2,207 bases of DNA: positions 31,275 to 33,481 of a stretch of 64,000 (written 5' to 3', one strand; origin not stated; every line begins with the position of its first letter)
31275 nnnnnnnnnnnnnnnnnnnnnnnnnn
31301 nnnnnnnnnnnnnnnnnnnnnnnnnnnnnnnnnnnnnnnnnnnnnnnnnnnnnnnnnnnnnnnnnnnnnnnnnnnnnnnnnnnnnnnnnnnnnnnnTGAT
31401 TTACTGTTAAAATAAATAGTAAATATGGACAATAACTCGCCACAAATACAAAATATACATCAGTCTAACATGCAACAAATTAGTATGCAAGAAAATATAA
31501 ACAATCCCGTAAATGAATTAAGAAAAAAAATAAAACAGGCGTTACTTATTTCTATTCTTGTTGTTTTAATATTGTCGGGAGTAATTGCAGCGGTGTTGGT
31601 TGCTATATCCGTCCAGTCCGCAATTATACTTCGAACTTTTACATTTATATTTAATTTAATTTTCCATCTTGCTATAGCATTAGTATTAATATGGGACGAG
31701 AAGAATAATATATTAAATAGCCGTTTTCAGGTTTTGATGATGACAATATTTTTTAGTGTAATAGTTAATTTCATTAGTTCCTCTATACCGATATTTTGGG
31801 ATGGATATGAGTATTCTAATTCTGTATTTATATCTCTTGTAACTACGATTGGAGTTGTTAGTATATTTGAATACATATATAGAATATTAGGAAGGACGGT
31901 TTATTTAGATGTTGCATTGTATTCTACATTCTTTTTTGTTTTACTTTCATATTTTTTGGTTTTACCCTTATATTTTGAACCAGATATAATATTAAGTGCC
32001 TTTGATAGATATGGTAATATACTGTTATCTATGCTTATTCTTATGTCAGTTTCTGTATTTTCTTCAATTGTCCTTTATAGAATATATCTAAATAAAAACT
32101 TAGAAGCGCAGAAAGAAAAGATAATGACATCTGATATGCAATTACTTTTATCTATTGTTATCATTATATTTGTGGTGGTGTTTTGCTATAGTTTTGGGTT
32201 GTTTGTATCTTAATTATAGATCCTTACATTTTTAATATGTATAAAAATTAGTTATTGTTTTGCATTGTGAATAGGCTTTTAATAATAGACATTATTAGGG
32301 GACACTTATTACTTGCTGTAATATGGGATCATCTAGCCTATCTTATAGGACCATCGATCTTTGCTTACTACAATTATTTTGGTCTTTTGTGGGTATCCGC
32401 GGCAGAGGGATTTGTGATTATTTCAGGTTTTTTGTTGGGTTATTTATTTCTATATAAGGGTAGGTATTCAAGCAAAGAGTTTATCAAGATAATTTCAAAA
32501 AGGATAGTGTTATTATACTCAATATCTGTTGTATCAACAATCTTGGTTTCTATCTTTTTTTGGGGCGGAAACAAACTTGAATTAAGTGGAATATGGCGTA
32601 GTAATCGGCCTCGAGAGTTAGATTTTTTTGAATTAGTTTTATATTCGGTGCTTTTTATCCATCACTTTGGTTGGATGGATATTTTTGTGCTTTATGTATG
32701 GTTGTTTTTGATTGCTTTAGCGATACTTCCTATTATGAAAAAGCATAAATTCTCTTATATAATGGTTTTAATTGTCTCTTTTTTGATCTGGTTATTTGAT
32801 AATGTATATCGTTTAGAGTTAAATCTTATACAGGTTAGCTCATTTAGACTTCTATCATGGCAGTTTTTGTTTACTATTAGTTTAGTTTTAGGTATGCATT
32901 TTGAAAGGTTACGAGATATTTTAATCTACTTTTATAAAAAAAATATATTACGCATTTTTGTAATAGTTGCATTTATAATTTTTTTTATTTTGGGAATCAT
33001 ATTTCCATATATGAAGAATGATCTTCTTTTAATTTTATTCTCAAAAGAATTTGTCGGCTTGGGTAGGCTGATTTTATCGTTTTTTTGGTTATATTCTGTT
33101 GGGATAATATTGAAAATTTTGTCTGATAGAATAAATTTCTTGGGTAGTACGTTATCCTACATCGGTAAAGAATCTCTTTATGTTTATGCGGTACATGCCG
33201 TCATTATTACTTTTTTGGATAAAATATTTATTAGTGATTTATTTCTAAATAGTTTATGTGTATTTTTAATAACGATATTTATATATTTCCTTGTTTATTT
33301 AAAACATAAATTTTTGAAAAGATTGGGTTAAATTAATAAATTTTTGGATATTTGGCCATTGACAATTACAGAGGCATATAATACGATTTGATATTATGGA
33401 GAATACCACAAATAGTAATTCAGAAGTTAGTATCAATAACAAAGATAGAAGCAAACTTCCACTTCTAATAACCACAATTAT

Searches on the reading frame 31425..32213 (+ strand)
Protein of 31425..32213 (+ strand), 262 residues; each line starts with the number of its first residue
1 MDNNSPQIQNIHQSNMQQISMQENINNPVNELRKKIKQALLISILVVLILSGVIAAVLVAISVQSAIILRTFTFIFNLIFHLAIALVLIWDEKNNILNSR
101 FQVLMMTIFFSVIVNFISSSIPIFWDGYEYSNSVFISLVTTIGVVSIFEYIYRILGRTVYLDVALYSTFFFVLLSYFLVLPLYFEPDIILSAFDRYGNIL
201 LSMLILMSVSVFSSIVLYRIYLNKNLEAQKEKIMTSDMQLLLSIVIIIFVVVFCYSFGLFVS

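Call 7: search_protein_families(library=pfam, proteins=[window:31425-32213:+], max_evalue=0.1)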
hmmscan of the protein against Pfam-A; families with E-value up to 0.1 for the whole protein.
window:31425-32213:+ (262 aa): 1 family
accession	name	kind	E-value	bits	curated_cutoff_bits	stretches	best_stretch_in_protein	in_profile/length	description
PF16045.11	LisH_2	-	0.087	12.4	27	0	125-136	11-22/28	LisH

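Call 26: find_encoding_contigs(protein=window:31425-32213:+, flank=10000, max_places=10)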
Protein window:31425-32213:+ (262 aa): 7 contigs read that carry it; 5 places shown.
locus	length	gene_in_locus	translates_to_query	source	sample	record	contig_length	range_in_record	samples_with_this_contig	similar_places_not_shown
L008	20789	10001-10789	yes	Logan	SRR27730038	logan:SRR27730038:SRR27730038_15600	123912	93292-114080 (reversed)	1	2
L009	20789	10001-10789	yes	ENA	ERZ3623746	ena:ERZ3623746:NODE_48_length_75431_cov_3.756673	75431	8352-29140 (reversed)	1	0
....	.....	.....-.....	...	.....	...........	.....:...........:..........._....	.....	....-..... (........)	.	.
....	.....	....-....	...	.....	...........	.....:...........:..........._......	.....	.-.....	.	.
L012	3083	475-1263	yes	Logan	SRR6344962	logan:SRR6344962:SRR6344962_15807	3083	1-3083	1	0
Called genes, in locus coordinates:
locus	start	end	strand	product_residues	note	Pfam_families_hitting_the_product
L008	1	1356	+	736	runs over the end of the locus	-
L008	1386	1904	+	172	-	PF04545:Sigma70_r4 (faint)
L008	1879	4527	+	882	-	-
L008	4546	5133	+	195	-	-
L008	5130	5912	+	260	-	-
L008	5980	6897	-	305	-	PF01063:Aminotran_4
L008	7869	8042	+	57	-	-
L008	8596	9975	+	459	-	-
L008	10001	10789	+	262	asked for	-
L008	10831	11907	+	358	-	PF01757:Acyl_transf_3, PF10129:OpgC_C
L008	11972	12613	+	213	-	-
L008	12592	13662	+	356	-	-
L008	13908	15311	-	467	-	PF28494:GlyRS_ins_1 (weak), PF00587:tRNA-synt_2b, PF03129:HGTP_anticodon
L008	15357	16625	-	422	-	PF03952:Enolase_N, PF00113:Enolase_C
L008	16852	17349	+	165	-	-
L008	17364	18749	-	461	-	PF01406:tRNA-synt_1e, PF09334:tRNA-synt_1g, PF09190:DALR_2 (weak)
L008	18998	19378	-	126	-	PF16320:Ribosomal_L12_N, PF00542:Ribosomal_L12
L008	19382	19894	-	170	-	PF00466:Ribosomal_L10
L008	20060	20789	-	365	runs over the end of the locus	PF00140:Sigma70_r1_2, PF04542:Sigma70_r2, PF04539:Sigma70_r3, PF04545:Sigma70_r4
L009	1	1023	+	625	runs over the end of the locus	-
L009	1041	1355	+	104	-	-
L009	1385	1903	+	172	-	PF04545:Sigma70_r4 (faint)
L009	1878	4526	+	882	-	-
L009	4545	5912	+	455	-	-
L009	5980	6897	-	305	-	PF01063:Aminotran_4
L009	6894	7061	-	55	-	-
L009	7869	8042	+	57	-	-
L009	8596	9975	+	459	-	-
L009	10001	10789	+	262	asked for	-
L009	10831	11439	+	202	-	PF10129:OpgC_C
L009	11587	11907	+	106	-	-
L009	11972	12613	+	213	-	-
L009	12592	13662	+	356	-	-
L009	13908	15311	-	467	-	PF28494:GlyRS_ins_1 (weak), PF00587:tRNA-synt_2b, PF03129:HGTP_anticodon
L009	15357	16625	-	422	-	PF03952:Enolase_N, PF00113:Enolase_C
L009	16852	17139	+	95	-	-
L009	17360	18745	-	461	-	PF01406:tRNA-synt_1e, PF09334:tRNA-synt_1g, PF09190:DALR_2 (weak)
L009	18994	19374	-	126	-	PF16320:Ribosomal_L12_N, PF00542:Ribosomal_L12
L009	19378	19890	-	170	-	PF00466:Ribosomal_L10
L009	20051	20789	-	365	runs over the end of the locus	PF00140:Sigma70_r1_2, PF04542:Sigma70_r2, PF04539:Sigma70_r3, PF04545:Sigma70_r4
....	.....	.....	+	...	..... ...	-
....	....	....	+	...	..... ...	-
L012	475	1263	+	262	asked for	-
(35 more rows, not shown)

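Call 33: search_protein_families(library=pfam, proteins=[L009:4545-5912:+, L008:16852-17349:+], max_evalue=0.05)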
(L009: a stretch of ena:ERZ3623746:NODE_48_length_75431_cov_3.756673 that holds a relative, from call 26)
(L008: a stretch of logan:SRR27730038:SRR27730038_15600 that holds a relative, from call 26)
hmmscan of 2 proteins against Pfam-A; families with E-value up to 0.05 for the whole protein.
L009:4545-5912:+ (455 aa): 1 family
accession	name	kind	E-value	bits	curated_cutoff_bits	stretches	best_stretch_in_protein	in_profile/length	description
PF05481.17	Myco_19_kDa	-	0.044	14.5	23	0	368-417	21-72/117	Mycobacterium 19 kDa lipoprotein antigen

L008:16852-17349:+ (165 aa): 0 families

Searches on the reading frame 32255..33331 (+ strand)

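Call 7: search_protein_families(library=pfam, proteins=[window:32255-33331:+], max_evalue=0.1)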
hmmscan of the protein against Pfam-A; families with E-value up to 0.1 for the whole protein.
window:32255-33331:+ (358 aa): 2 families
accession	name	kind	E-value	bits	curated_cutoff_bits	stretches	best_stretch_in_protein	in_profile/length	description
PF10129.15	OpgC_C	-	1.9e-22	80.1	21.4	1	7-345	1-347/358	OpgC protein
PF01757.29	Acyl_transf_3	-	2.2e-10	40.6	31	1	11-348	4-325/326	Acyltransferase domain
